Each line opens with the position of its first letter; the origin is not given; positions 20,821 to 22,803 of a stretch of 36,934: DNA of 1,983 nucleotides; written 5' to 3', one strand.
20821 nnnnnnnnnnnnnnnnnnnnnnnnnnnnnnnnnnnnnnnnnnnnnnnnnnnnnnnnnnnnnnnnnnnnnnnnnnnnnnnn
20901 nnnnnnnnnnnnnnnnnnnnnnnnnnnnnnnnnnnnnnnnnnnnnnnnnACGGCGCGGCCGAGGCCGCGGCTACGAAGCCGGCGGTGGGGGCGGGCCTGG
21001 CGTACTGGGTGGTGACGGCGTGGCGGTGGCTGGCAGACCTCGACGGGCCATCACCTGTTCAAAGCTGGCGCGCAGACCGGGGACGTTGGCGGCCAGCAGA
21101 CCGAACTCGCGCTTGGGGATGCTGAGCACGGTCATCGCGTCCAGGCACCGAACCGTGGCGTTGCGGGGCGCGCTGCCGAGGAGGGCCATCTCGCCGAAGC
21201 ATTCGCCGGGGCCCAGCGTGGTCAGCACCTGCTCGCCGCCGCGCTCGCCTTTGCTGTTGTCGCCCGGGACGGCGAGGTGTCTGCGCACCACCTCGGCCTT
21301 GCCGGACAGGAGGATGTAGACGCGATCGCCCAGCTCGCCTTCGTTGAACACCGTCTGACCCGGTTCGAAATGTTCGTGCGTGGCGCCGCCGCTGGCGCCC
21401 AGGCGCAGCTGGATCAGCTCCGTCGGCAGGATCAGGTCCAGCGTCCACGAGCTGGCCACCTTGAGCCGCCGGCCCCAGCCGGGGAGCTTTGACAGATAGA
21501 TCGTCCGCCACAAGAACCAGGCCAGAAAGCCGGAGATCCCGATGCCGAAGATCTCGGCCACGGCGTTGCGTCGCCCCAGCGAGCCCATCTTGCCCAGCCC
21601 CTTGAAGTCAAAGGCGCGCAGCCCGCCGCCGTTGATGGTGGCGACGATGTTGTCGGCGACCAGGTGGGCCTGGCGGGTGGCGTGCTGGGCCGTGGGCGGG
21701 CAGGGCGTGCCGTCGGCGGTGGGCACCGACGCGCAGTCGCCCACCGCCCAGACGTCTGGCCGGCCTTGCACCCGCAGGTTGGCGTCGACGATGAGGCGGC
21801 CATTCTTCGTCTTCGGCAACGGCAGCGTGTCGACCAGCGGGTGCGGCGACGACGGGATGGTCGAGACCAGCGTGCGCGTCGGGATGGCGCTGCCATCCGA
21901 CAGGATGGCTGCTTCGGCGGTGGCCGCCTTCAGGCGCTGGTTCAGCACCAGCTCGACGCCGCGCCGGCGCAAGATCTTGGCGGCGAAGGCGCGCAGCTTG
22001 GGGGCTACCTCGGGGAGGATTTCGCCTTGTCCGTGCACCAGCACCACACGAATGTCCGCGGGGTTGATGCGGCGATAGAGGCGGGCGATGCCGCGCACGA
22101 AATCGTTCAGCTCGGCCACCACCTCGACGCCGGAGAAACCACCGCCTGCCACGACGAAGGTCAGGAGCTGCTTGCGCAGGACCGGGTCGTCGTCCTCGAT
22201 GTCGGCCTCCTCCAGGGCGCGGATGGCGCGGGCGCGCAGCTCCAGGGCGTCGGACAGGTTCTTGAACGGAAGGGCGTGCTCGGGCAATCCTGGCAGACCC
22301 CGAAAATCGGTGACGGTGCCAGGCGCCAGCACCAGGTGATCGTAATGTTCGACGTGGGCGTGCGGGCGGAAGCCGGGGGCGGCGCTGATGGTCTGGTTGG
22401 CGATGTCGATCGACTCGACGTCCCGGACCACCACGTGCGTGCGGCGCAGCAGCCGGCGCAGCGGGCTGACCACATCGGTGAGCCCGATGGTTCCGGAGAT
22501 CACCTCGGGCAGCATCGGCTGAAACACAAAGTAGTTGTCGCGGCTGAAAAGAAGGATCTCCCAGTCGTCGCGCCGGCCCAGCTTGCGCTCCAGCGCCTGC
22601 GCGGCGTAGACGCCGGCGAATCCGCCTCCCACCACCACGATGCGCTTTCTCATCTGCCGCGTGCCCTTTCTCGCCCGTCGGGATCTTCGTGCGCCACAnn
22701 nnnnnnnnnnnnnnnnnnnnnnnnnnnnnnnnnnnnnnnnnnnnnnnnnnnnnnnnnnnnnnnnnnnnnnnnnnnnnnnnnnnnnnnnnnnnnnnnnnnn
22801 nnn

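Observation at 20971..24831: Sensor nucleotide cyclase followed by an NDH-2 fused to a cNMP-binding domain: a possible second-messenger gate on respiratory electron entry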

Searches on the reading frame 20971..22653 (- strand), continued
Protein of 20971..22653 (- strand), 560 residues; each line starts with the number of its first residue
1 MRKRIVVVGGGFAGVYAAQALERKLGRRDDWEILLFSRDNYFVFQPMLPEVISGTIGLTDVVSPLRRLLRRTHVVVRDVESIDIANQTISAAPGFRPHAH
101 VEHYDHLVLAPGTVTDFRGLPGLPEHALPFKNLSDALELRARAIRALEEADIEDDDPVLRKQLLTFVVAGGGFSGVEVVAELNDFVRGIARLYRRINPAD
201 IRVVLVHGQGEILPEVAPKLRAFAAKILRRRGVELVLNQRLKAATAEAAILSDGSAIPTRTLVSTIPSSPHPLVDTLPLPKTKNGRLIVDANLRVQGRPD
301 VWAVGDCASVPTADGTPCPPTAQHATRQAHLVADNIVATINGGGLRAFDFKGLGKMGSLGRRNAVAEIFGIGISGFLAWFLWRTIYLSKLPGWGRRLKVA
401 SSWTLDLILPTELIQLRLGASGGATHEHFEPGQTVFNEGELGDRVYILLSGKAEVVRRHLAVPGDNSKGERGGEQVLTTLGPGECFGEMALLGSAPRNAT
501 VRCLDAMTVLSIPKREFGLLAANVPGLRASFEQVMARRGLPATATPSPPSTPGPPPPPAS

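Call 71: fold_search(model_id=the predicted structure, library=pdb)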
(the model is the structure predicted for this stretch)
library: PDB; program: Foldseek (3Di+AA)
matches with E <= 10: 1896; with E <= 0.001: 1118
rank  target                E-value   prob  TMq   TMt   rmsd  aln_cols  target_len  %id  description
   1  9a63_B                8.7e-30  1.00  0.57  0.80   2.2       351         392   28  Integrative model of YJLC-YJLD by crosslinking MS and deep learning (released 2024-09-18)
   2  9mqy_A                1.4e-29  1.00  0.59  0.73   3.8       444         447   27  Structure of mycobacterial NDH2 (type II NADH:quinone oxidoreductase) (released 2025-01-22)
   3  5kmp_A                1.5e-29  1.00  0.56  0.79   2.5       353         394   28  The structure of G164E variant of type II NADH dehydrogenase from Caldalkalibacillus thermarum (released 2017-01-25)
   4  9mqz_A                2.2e-29  1.00  0.58  0.72   3.9       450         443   27  Structure of mycobacterial NDH2 (type II NADH:quinone oxidoreductase) with 2-mercapto-quinazolinone inhibitor. (released 2025-01-22)
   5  5kmq_A                7.5e-29  1.00  0.56  0.79   2.4       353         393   29  The structure of I379E variant of type II NADH dehydrogenase from Caldalkalibacillus thermarum (released 2017-01-25)
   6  4nwz_A                9.4e-29  1.00  0.56  0.78   2.5       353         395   29  Structure of bacterial type II NADH dehydrogenase from Caldalkalibacillus thermarum at 2.5A resolution (released 2014-02-19)
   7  5na1                  2.3e-28  1.00  0.56  0.77   2.7       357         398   25  NADH:quinone oxidoreductase (NDH-II) from Staphylococcus aureus - holoprotein structure - 2.32 A resolution (released 2018-01-10)
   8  4g74_A                2.8e-28  1.00  0.58  0.68   5.8       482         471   20  Crystal structure of NDH with Quinone (released 2012-10-24)
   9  5yjw                  4.6e-28  1.00  0.59  0.72   5.8       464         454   22  Structure of the Ndi1 protein from Saccharomyces cerevisiae in complex with the competitive inhibitor, stigmatellin. (released 2018-02-14)
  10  5kmr_A                6.2e-28  1.00  0.56  0.79   2.4       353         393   29  The structure of type II NADH dehydrogenase from Caldalkalibacillus thermarum complexed with NAD+ at 3.0 angstrom reso (released 2017-01-25)
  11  5na4                  6.5e-28  1.00  0.56  0.77   2.7       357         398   25  NADH:quinone oxidoreductase (NDH-II) from Staphylococcus aureus - E172S mutant (released 2018-01-10)
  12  4g6g_B                6.5e-28  1.00  0.58  0.69   6.1       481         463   21  Crystal structure of NDH with TRT (released 2012-10-24)
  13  5kmq_D                8.2e-28  1.00  0.56  0.79   2.4       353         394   29  The structure of I379E variant of type II NADH dehydrogenase from Caldalkalibacillus thermarum (released 2017-01-25)
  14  4g6g_A                8.2e-28  1.00  0.58  0.68   6.4       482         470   20  Crystal structure of NDH with TRT (released 2012-10-24)
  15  4g6h_A                1.1e-27  1.00  0.59  0.69   9.5       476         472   21  Crystal structure of NDH with NADH (released 2012-10-24)
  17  4nwz_C                1.6e-27  1.00  0.56  0.79   2.4       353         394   29  Structure of bacterial type II NADH dehydrogenase from Caldalkalibacillus thermarum at 2.5A resolution (released 2014-02-19)
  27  4nwz_D                5.1e-24  1.00  0.54  0.79   2.6       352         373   27  Structure of bacterial type II NADH dehydrogenase from Caldalkalibacillus thermarum at 2.5A resolution (released 2014-02-19)
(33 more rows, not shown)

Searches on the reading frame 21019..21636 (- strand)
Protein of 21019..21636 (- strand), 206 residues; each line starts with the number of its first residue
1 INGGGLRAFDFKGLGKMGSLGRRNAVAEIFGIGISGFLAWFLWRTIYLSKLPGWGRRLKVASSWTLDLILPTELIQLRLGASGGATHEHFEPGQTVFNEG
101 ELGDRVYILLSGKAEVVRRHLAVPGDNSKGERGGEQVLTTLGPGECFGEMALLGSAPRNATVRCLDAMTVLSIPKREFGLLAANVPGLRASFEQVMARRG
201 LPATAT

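Call 49: search_protein_representatives(protein=window:21019-21636:-)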
Query: 206 residues. Proteins with E-value up to 0.001 (for the whole library): 20293; up to 1e-10: 2689; up to 1e-30: 65. The best 150 are listed.
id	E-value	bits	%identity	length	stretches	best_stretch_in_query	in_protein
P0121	6.7e-69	248.1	63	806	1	2-202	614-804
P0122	1.4e-64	234.1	38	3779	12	89-181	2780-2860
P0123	1.7e-64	233.8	65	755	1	2-200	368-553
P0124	1.3e-61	224.3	61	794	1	1-199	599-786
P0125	1.0e-59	218.2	36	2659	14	83-193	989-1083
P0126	3.2e-55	203.5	53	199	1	3-199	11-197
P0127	4.6e-55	203.0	68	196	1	3-158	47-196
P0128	1.6e-49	184.9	49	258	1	2-199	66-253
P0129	2.4e-49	184.3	49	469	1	2-199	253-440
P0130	8.3e-49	182.5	65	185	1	1-124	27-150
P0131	6.0e-48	179.7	54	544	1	8-199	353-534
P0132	7.1e-48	179.5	47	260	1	3-196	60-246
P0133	1.7e-47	178.2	46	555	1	5-199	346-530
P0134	2.0e-44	168.2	35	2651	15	88-173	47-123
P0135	1.1e-43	165.7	46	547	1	3-200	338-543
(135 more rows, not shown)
